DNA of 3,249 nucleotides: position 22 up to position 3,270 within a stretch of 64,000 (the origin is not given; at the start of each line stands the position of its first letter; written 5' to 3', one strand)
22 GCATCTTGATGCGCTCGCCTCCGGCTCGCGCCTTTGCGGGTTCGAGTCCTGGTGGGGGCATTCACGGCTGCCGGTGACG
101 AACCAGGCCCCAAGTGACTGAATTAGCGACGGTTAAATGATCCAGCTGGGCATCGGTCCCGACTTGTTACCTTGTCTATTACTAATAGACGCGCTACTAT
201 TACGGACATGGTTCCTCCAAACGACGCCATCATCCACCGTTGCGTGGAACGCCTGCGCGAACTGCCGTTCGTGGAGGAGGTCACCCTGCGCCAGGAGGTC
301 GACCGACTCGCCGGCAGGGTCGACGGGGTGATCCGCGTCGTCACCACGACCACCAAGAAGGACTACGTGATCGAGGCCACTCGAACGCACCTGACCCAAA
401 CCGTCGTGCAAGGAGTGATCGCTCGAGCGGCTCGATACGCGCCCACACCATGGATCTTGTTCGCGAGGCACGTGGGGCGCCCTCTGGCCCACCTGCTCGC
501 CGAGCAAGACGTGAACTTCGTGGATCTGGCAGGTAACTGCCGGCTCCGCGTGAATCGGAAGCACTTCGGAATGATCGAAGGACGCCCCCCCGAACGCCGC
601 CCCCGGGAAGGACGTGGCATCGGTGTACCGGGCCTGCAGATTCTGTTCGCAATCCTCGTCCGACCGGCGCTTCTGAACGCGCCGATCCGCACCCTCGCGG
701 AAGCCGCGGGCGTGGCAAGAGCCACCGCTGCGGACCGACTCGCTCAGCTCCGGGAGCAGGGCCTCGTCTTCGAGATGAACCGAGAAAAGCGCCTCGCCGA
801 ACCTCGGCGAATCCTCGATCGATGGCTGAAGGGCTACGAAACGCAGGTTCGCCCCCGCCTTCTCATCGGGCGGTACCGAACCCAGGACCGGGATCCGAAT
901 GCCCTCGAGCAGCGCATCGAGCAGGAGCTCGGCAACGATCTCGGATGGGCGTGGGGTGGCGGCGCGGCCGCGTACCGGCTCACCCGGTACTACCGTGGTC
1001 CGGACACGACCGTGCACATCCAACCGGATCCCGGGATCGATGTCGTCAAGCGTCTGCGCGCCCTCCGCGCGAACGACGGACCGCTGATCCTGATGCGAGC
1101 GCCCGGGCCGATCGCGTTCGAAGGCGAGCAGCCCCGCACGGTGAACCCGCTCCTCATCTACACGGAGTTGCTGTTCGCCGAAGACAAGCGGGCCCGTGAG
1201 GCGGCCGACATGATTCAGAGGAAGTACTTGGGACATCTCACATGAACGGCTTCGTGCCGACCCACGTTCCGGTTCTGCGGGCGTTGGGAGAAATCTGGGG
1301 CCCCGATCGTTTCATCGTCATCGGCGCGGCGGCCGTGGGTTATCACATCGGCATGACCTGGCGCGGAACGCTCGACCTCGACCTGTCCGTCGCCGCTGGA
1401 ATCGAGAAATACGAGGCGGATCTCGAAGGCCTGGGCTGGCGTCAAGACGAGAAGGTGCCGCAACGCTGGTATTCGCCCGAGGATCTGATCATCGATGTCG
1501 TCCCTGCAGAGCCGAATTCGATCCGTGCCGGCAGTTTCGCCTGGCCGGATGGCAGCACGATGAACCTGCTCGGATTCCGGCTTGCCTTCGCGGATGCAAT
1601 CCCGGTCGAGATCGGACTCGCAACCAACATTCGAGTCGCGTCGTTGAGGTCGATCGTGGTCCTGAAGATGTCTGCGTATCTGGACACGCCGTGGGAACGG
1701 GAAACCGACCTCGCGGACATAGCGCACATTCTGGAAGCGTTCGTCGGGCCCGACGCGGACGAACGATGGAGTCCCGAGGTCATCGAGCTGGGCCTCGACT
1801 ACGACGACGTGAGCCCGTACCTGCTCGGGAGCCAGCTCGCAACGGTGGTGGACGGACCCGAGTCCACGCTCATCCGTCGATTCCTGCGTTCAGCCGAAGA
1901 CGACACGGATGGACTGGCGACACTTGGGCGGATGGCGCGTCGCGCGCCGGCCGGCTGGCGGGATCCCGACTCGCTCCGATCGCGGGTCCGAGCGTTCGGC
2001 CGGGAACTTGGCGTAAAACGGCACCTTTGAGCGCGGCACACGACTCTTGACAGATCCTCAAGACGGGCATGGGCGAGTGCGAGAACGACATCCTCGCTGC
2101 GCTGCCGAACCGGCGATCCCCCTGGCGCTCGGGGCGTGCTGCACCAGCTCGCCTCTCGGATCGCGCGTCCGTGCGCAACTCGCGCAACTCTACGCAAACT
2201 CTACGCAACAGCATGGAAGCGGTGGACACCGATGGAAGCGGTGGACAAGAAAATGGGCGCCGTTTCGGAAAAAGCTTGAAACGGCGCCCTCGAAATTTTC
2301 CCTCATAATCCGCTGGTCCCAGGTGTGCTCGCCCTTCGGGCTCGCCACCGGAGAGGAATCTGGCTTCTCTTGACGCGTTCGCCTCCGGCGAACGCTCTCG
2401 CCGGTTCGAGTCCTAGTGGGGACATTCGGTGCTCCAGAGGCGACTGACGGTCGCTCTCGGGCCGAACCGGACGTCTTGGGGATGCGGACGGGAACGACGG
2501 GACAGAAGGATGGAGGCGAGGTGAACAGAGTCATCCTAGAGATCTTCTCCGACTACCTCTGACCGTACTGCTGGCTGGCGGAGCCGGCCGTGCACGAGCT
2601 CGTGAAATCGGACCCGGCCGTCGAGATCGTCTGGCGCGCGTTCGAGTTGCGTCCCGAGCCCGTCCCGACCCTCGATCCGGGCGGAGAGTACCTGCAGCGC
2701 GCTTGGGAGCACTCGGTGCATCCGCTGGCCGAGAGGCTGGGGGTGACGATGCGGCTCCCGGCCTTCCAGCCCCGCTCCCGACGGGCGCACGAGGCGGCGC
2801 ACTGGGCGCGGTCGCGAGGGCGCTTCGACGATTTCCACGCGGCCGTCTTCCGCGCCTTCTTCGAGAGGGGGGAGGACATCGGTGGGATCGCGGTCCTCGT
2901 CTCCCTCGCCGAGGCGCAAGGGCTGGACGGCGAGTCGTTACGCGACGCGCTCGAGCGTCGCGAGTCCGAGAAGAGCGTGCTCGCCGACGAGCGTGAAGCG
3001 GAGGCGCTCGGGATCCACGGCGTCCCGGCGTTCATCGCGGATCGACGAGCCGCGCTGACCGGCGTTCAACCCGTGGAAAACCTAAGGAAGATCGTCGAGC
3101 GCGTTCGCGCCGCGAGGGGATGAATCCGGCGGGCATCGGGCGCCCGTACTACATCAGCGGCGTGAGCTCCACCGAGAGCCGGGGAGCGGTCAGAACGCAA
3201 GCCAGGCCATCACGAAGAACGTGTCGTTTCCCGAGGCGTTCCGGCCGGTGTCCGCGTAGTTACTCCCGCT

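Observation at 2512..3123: Probable selenoprotein: DsbA/FrnE-family oxidoreductase with a U-P-Y-C redox motif, truncated in the ORF track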

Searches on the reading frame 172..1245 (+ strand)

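Call 15: search_protein_families(library=pfam, proteins=[window:172-1245:+], max_evalue=0.00001)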
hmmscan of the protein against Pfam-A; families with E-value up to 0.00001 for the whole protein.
window:172-1245:+ (357 aa): 1 family
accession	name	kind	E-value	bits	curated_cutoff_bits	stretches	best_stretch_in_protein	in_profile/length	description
PF09952.14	AbiEi_2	-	1.7e-15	58.1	21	1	207-353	1-142/143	Transcriptional regulator, AbiEi antitoxin, Type IV TA system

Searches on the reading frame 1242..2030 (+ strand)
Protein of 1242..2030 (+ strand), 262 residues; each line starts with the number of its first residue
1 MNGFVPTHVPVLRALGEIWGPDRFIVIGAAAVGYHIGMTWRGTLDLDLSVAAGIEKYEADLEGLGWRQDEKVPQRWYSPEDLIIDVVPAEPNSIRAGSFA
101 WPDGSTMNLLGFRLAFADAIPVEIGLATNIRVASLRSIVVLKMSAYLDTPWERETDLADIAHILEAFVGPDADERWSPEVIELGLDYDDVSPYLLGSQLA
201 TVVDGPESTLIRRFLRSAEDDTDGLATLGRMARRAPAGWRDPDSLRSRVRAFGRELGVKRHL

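Call 15: search_protein_families(library=pfam, proteins=[window:1242-2030:+], max_evalue=0.00001)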
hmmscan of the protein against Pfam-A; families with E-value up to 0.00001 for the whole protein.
window:1242-2030:+ (262 aa): 0 families

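Call 51: search_protein_families(library=pfam, proteins=[window:1242-2030:+], max_evalue=0.001)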
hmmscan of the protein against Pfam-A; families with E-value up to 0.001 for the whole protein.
window:1242-2030:+ (262 aa): 1 family
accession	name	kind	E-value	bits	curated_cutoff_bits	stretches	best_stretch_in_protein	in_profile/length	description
PF08843.17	AbiEii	-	0.00037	20.9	22.5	0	125-186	128-187/238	Nucleotidyl transferase AbiEii toxin, Type IV TA system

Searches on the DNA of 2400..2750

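Call 8: search_rna_families(source=window, start=2400, end=2750, threshold=evalue, max_evalue=10, show_alignments=3)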
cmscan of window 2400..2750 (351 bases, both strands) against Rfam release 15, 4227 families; matches with E-value up to 10: 0.
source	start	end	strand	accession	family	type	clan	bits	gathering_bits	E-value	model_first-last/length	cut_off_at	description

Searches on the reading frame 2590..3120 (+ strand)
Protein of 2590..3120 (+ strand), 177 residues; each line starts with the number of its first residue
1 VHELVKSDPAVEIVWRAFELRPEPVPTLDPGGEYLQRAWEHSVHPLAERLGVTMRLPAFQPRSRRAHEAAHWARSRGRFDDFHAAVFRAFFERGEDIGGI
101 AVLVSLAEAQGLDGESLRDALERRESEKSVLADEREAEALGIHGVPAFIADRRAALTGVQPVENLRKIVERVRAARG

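Call 9: find_encoding_contigs(protein=window:2590-3120:+, flank=10000, max_places=6)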
Protein seq(177 aa) (177 aa): 2 contigs read that carry it; 1 place shown.
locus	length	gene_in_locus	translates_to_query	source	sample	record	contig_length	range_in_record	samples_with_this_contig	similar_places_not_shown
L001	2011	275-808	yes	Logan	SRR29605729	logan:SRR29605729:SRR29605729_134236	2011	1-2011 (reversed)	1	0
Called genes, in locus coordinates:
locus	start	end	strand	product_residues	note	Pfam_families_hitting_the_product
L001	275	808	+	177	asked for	PF01323:DSBA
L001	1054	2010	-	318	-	?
